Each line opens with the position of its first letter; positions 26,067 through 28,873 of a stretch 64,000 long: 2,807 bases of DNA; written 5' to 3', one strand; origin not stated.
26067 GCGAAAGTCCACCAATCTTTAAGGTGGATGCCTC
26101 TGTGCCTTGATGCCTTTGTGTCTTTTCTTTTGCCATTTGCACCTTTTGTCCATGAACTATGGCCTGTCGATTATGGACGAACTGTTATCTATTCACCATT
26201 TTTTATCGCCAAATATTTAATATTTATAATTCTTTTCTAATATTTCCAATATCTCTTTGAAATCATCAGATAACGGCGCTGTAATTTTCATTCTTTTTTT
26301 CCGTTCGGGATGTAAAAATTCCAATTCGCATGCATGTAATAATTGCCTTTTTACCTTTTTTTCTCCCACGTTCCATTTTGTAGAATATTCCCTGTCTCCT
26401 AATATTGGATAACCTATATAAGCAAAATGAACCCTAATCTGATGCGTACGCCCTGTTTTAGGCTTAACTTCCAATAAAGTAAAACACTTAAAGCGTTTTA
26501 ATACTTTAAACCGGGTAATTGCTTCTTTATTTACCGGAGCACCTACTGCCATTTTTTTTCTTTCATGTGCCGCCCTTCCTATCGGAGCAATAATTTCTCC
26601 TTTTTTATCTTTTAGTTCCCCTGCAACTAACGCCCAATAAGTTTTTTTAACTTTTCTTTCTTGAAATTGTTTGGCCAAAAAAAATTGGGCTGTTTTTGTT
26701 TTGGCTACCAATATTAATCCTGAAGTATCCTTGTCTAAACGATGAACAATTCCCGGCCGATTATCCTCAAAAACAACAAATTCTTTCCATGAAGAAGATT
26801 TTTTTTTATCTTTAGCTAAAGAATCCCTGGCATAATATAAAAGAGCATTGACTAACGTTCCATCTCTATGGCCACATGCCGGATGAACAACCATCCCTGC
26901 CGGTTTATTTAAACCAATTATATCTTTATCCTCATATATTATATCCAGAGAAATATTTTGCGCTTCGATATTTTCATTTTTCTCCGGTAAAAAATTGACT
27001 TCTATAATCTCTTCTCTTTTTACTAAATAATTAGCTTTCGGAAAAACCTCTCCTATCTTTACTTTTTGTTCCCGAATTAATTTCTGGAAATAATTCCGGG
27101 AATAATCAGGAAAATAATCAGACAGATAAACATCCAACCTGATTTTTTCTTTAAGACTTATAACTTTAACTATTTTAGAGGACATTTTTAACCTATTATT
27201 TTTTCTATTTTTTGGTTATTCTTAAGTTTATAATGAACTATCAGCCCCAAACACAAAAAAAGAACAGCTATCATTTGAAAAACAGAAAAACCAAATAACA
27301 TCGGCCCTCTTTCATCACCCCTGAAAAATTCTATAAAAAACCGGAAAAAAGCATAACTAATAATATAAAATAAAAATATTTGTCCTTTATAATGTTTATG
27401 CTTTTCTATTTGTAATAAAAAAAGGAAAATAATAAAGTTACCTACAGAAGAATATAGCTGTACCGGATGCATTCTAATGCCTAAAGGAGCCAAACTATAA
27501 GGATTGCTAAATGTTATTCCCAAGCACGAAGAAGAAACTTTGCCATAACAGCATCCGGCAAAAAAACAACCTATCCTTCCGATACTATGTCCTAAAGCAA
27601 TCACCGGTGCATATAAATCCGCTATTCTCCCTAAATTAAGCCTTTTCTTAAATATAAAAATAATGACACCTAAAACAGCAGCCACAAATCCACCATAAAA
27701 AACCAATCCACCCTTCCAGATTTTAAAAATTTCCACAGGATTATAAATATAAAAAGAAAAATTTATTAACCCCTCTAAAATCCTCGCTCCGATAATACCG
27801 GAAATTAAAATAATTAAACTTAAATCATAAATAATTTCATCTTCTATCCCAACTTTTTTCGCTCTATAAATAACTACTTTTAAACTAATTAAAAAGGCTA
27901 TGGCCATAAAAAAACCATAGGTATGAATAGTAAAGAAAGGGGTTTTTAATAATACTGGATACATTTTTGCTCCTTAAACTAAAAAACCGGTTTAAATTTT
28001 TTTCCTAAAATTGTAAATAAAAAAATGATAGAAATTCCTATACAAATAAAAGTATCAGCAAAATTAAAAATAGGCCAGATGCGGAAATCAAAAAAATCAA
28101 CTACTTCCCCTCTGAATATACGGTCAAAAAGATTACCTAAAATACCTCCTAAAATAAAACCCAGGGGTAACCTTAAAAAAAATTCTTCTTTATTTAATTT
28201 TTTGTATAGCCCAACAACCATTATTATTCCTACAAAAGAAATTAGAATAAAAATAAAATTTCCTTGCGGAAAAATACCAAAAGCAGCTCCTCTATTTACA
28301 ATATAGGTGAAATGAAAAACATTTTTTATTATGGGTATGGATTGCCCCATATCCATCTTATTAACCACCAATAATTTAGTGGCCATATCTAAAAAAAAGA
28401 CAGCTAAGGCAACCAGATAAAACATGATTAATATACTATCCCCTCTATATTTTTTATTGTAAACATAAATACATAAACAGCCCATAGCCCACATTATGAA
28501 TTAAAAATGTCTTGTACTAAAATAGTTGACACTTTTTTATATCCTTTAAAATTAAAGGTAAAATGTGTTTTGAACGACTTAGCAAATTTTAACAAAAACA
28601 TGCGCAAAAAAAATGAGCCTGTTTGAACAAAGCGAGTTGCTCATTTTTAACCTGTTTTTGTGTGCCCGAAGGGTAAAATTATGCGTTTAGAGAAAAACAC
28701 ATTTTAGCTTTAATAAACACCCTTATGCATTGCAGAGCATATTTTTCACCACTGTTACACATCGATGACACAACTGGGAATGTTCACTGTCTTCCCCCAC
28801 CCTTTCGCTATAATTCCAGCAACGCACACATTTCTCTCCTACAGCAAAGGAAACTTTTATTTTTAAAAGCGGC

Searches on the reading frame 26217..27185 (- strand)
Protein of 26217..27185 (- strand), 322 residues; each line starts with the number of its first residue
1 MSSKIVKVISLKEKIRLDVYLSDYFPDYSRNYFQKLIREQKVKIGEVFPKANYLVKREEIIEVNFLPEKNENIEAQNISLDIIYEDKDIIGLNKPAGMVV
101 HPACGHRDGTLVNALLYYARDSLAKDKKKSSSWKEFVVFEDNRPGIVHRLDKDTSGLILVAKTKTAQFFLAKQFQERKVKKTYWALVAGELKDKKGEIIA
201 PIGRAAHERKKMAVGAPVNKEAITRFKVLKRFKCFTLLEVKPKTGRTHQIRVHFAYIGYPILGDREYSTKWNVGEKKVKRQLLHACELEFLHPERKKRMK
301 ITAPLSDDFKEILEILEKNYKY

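Call 78: search_protein_families(library=pfam, proteins=[window:26217-27185:-], max_evalue=0.00001)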
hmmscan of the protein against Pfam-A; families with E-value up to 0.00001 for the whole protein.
window:26217-27185:- (322 aa): 1 family
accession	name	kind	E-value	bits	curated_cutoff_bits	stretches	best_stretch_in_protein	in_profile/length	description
PF00849.27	PseudoU_synth_2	-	1.8e-35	122.9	26.8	1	89-255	2-151/152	RNA pseudouridylate synthase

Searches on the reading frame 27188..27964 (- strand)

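Call 78: search_protein_families(library=pfam, proteins=[window:27188-27964:-], max_evalue=0.00001)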
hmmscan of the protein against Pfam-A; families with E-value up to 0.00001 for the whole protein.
window:27188-27964:- (258 aa): 1 family
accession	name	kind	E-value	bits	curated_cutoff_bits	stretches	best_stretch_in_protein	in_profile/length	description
PF01790.23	LGT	-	6.9e-61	206.1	24.9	1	3-243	1-237/240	Prolipoprotein diacylglyceryl transferase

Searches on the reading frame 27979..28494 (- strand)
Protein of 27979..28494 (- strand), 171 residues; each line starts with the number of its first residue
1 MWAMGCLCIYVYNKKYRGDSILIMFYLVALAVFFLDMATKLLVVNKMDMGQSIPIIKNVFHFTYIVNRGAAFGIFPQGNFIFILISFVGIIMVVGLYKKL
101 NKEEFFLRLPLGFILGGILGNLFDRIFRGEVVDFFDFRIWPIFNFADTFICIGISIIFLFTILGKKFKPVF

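Call 20: search_protein_families(library=pfam, proteins=[window:27979-28494:-])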
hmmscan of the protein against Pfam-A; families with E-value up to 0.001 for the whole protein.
window:27979-28494:- (171 aa): 1 family
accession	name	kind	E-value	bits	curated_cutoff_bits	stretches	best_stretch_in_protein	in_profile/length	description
PF01252.23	Peptidase_A8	-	9.2e-38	130.1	25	1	28-161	1-140/142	Signal peptidase (SPase) II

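Call 44: find_related_loci(query=window:27979-28494:-, collection=genome_contigs, flank=3000)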
Query window:27979-28494:- (171 aa) in genome_contigs; peptide patterns used: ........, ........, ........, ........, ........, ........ (x = any residue, [..] = any of these).
579 stretches matched a pattern; 462 encode a relative of the query (tblastn E <= 1e-3); the best 80 are kept; 80 distinct loci.
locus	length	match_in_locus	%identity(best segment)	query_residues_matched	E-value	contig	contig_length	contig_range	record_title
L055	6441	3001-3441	87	22-168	7e-73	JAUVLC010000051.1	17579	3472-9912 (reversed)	MAG: Clostridia bacterium isolate CSMAG_496 CSMAG_496_k141_287155_length_17579_cov_10.9874, whole genome shotgun sequenc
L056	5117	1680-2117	85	14-162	6e-69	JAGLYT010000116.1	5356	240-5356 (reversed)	MAG: bacterium isolate RS_13_36 ZL320.bin.36.fa_116, whole genome shotgun sequence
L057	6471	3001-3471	48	13-166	7e-40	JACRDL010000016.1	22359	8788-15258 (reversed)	MAG: Elusimicrobia bacterium isolate NC_groundwater_1671_Pr3_B-0.1um_38_13 SR-2_scaffold_141_648994, whole genome shotgu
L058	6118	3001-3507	44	6-169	9e-39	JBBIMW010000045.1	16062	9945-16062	MAG: Peptococcaceae bacterium isolate STS170223_bin_241 NODE_1298_length_16062_cov_6.161492, whole genome shotgun sequen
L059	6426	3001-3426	48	16-159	5e-38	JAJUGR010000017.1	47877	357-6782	MAG: Sporomusaceae bacterium isolate bin42 k141_877545_length_47877_cov_40.3554, whole genome shotgun sequence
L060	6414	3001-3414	45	20-158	1e-37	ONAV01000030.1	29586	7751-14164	uncultured Selenomonadales bacterium isolate RUG140 genome assembly, contig: scaffold_1490, whole genome shotgun sequenc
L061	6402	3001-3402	48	24-157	3e-37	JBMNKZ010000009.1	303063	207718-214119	MAG: Bacillota bacterium isolate SBF912LR0HQ0055 contig_55870, whole genome shotgun sequence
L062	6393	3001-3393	48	27-157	1e-36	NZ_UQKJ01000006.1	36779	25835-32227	Uncultured Dialister sp. isolate UMGS370, whole genome shotgun sequence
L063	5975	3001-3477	40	10-168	9e-37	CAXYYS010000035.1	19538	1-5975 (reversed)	MAG: uncultured Acidaminococcales bacterium isolate ERR13599000_concoct_40 genome assembly, contig: ERZ24875813.451, who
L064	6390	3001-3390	47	29-158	1e-36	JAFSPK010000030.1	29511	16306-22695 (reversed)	MAG: Acidaminococcaceae bacterium isolate RGIG3353 Goat_Reticulum-6__c81460, whole genome shotgun sequence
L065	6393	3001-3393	50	27-157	8e-37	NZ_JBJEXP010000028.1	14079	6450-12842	MAG: Dialister sp. isolate LOHA30_bin.013 NODE_1640_length_14079_cov_10.972191, whole genome shotgun sequence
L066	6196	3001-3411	45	18-154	1e-36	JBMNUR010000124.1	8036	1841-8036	MAG: Peptococcales bacterium isolate SBF912SR1HQ0049 scaffold_31359_c1, whole genome shotgun sequence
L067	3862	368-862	44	9-171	3e-36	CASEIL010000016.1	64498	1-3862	uncultured Phascolarctobacterium sp. isolate A94_L1_369369_idba_bin.119 genome assembly, contig: A94_L1_369369_idba_bin.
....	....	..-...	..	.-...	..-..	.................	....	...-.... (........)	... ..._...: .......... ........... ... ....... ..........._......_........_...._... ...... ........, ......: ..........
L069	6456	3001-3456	42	9-166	8e-36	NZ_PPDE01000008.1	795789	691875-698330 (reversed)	Veillonella atypica KON strain ATCC 17744 Contig_8_len_795789, whole genome shotgun sequence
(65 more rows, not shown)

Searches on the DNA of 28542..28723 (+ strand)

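Call 27: build_rna_model(alignment_id=A2)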
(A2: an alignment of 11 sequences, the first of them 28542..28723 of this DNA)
Model R1 built from alignment A2 (11 sequences, 182 columns); structure: RNAalifold consensus.
model positions 182; base pairs 64; branch points 1; effective number of sequences 0.85; information 0.59 bits per position. Calibrated on 0.2 Mb of random sequence (short: E-values are rough).
structure used (alignment columns):
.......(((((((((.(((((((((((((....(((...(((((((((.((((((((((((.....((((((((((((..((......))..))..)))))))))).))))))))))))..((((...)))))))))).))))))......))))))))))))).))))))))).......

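Call 28: search_with_rna_model(model_id=R1, sources=[window, L001, L002, L003, L004, L005, L006, L007, L008, L009, L010, L011, L012, L013, L014, L015, L016, L017, L018, L019, L020, L021, L022, L023, L024, L025, L026, L027, L028, L029, L030, L031, L032], max_evalue=1)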
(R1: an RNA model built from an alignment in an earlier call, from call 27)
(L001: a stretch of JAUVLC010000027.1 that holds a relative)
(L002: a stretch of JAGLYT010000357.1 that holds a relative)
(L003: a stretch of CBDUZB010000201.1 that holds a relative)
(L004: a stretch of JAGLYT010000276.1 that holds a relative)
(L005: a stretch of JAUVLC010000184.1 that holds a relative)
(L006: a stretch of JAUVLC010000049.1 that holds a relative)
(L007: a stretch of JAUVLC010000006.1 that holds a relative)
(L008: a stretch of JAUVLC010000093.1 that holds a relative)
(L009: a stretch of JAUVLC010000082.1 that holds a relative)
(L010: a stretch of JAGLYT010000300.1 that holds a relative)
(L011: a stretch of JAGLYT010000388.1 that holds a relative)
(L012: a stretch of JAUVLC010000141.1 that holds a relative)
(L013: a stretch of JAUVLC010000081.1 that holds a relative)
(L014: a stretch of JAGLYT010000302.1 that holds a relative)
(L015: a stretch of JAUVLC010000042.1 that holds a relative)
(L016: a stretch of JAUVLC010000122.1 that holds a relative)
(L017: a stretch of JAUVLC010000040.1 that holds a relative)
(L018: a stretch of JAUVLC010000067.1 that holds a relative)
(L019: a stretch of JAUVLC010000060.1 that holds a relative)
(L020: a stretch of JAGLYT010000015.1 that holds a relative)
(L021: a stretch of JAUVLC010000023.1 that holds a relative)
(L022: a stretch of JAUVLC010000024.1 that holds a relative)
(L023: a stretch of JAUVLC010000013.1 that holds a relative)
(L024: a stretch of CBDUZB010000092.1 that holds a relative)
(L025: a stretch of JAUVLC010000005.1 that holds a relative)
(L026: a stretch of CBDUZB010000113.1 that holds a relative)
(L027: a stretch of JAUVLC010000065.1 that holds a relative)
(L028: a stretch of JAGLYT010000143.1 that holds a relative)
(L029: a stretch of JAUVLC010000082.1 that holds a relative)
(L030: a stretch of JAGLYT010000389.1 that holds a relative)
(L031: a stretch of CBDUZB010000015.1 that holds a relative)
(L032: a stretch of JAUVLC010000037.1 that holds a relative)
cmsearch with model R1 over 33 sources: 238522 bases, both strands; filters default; matches with E-value up to 1: 62.
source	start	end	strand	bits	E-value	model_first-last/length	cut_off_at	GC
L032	3373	3554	-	213.9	1.5e-46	1-182/182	no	0.35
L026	290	471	-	213.8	1.6e-46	1-182/182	no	0.34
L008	20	201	+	212.9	2.5e-46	1-182/182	no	0.33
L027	2668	2849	-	212.4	3.3e-46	1-182/182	no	0.34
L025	5855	6036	-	211.4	5.5e-46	1-182/182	no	0.34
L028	121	302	+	208.2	3e-45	1-182/182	no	0.35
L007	6501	6682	-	207.2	5.2e-45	1-182/182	no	0.35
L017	4601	4782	-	206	9.4e-45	1-182/182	no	0.32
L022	6914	7095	+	205.1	1.6e-44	1-182/182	no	0.33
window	54926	55107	+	190.1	4.3e-41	1-182/182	no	0.31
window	28542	28723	+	187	2.1e-40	1-182/182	no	0.32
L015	5489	5693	-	147.8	2.2e-31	1-182/182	no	0.35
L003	194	398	-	147.2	2.9e-31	1-182/182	no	0.38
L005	2592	2796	+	146.3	4.7e-31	1-182/182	no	0.36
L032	3142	3346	-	144.9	9.7e-31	1-182/182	no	0.36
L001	1955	2159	-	141.9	4.9e-30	1-182/182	no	0.37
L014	1934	2086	-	140.6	9.6e-30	30-182/182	5'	0.33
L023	2303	2507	-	129.3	3.9e-27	1-182/182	no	0.36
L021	5547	5794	-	114.8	7.9e-24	1-182/182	no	0.32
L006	73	313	+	111.7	4.1e-23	1-182/182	no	0.32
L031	1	110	+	104.9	1.5e-21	73-182/182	5'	0.37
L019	90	337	+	102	6.7e-21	1-182/182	no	0.3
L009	1664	1932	+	99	3.4e-20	1-182/182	no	0.36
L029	132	402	+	95.6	2.1e-19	1-182/182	no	0.35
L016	3866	4113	+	91.6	1.6e-18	1-182/182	no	0.31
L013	3133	3231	-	84.6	6.8e-17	84-182/182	5'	0.38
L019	5598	5867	+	83.3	1.3e-16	1-182/182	no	0.34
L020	2182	2369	-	73.3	2.6e-14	1-182/182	no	0.32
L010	1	80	+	64.8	2.3e-12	103-182/182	5'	0.34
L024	1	69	+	55.5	3.3e-10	114-182/182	5'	0.41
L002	1208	1279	-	55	4.2e-10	111-182/182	5'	0.31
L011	944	1003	-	47.5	2.2e-08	123-182/182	5'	0.4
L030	1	61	+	47.5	2.3e-08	122-182/182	5'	0.38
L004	2447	2500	-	39.7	1.3e-06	129-182/182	5'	0.31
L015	5489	5693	+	36.5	7.2e-06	1-182/182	no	0.35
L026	290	471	+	36.2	8.7e-06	1-182/182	no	0.34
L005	2592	2796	-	35.8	1e-05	1-182/182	no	0.36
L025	5855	6036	+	34.8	1.8e-05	1-182/182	no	0.34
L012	2756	2939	-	31.7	9.4e-05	1-182/182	no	0.34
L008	20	201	-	30.7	0.00015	1-182/182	no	0.33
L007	6501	6682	+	27.8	0.00074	1-182/182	no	0.35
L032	3142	3346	+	25.6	0.0023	1-182/182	no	0.36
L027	2668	2849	+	25.1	0.003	1-182/182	no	0.34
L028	1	44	+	25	0.0031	139-182/182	5'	0.32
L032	3373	3554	+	24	0.0054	1-182/182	no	0.35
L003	194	398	+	23.8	0.006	1-182/182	no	0.38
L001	1955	2159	+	23.4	0.0075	1-182/182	no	0.37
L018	2170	2301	+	23.3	0.0077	1-182/182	no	0.33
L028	121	302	-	20.2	0.04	1-182/182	no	0.35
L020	2182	2369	+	18.5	0.098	1-182/182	no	0.32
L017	4601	4782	+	17.9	0.14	1-182/182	no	0.32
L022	6914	7095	-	17.1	0.21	1-182/182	no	0.33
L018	5065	5108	-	16.5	0.28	1-182/182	no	0.32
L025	5598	5695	-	15.9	0.39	1-182/182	no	0.29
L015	7499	7561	-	15.6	0.47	1-182/182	no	0.22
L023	2303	2507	+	14.9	0.65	1-182/182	no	0.36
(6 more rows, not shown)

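Call 31: search_with_rna_model(model_id=R1, sources=[L033, L034, L035, L036, L037, L038, L039, L040, L041, L044, L052], max_evalue=1)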
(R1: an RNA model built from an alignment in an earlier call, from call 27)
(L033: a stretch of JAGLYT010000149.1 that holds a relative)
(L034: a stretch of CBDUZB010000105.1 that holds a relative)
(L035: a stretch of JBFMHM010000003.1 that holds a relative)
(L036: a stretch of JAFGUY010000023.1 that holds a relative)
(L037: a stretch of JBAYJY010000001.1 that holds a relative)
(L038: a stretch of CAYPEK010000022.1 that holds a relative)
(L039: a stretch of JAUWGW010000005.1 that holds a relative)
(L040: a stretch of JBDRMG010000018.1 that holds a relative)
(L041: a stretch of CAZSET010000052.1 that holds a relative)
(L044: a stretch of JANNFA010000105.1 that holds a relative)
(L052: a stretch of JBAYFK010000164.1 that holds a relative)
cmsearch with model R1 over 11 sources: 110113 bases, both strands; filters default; matches with E-value up to 1: 2.
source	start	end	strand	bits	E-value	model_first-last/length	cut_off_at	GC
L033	4561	4602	-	25.5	0.0011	141-182/182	5'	0.31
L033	1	42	-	23.8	0.0028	1-42/182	3'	0.26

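Call 37: search_with_rna_model(model_id=R1, sources=[window, L001, L003, L005, L006, L007, L008, L009, L014, L015, L016, L017, L019, L020, L021, L022, L023, L025, L026, L027, L028, L029, L032], max_evalue=1e-13, make_alignment=true)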
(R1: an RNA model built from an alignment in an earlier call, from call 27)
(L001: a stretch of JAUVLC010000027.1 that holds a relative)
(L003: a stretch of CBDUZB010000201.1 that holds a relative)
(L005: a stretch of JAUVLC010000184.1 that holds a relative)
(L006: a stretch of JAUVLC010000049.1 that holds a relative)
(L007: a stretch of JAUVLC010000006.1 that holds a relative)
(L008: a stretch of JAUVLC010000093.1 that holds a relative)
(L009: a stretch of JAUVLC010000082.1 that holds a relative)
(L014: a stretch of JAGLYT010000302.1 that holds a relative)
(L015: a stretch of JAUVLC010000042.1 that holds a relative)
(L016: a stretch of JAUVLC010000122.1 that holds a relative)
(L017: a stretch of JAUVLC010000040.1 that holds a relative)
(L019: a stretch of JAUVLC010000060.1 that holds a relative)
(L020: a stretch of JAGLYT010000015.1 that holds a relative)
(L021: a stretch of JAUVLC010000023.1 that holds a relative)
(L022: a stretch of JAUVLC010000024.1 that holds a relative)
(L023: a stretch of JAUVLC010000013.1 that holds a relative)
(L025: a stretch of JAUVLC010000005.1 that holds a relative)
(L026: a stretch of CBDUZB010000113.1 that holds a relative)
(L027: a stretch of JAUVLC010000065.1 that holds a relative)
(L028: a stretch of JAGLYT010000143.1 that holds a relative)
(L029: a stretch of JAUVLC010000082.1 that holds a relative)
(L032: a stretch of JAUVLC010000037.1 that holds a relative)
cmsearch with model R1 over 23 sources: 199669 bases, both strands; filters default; matches with E-value up to 1e-13: 27.
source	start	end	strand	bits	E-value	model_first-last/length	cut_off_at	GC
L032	3373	3554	-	213.9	1.2e-46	1-182/182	no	0.35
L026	290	471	-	213.8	1.3e-46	1-182/182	no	0.34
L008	20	201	+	212.9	2.1e-46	1-182/182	no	0.33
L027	2668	2849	-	212.4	2.8e-46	1-182/182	no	0.34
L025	5855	6036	-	211.4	4.6e-46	1-182/182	no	0.34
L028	121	302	+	208.2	2.5e-45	1-182/182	no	0.35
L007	6501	6682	-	207.2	4.3e-45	1-182/182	no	0.35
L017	4601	4782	-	206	7.8e-45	1-182/182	no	0.32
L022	6914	7095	+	205.1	1.3e-44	1-182/182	no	0.33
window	54926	55107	+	190.1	3.6e-41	1-182/182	no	0.31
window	28542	28723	+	187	1.8e-40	1-182/182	no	0.32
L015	5489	5693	-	147.8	1.8e-31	1-182/182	no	0.35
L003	194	398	-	147.2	2.4e-31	1-182/182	no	0.38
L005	2592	2796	+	146.3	4e-31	1-182/182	no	0.36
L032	3142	3346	-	144.9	8.1e-31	1-182/182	no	0.36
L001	1955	2159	-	141.9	4.1e-30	1-182/182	no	0.37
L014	1934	2086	-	140.6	8e-30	30-182/182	5'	0.33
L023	2303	2507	-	129.3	3.2e-27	1-182/182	no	0.36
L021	5547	5794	-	114.8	6.6e-24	1-182/182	no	0.32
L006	73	313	+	111.7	3.4e-23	1-182/182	no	0.32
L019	90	337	+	102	5.6e-21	1-182/182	no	0.3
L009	1664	1932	+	99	2.9e-20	1-182/182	no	0.36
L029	132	402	+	95.6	1.7e-19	1-182/182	no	0.35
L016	3866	4113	+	91.6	1.4e-18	1-182/182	no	0.31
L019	5598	5867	+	83.3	1.1e-16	1-182/182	no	0.34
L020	2182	2369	-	73.3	2.2e-14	1-182/182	no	0.32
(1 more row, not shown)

Alignment A3: 27 matches aligned to the model, 371 columns, each read 5' to 3' on its own strand. Consensus structure (alignment columns), stored with it:
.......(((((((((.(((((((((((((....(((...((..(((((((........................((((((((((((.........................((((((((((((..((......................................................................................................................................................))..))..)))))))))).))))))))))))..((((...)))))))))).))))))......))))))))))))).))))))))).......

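Call 64: search_with_rna_model(model_id=R1, sources=[L135, L136, L137, L138, L139, L140, L141, L142, L143, L144], max_evalue=0.01)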
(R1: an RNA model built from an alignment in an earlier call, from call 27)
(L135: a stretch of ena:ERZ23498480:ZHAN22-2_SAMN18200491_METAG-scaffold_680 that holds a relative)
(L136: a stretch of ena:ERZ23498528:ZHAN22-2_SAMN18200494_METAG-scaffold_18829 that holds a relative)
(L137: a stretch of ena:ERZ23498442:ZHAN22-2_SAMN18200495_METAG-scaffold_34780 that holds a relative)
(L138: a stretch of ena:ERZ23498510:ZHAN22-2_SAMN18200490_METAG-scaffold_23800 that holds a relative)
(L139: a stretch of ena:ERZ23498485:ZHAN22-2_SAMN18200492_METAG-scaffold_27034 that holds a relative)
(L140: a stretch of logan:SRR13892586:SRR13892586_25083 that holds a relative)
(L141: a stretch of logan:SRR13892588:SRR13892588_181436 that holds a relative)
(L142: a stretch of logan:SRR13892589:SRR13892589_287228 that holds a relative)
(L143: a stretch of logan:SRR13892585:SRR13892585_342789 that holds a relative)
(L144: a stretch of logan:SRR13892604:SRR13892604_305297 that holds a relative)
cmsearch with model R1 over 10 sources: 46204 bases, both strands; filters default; matches with E-value up to 0.01: 7.
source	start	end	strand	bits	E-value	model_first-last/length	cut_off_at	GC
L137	4293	4474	-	190.1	8.3e-42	1-182/182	no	0.31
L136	4684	4865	-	188.3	2.1e-41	1-182/182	no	0.33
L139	4293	4406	-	50.4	9e-10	78-182/182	5'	0.43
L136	4866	5062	-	39.5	2.9e-07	66-182/182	5'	0.39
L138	4567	4616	-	29.5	5.7e-05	133-182/182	5'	0.3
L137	4475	4662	-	26.3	0.00031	1-182/182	no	0.4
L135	4522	4718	-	20.3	0.0074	1-182/182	no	0.41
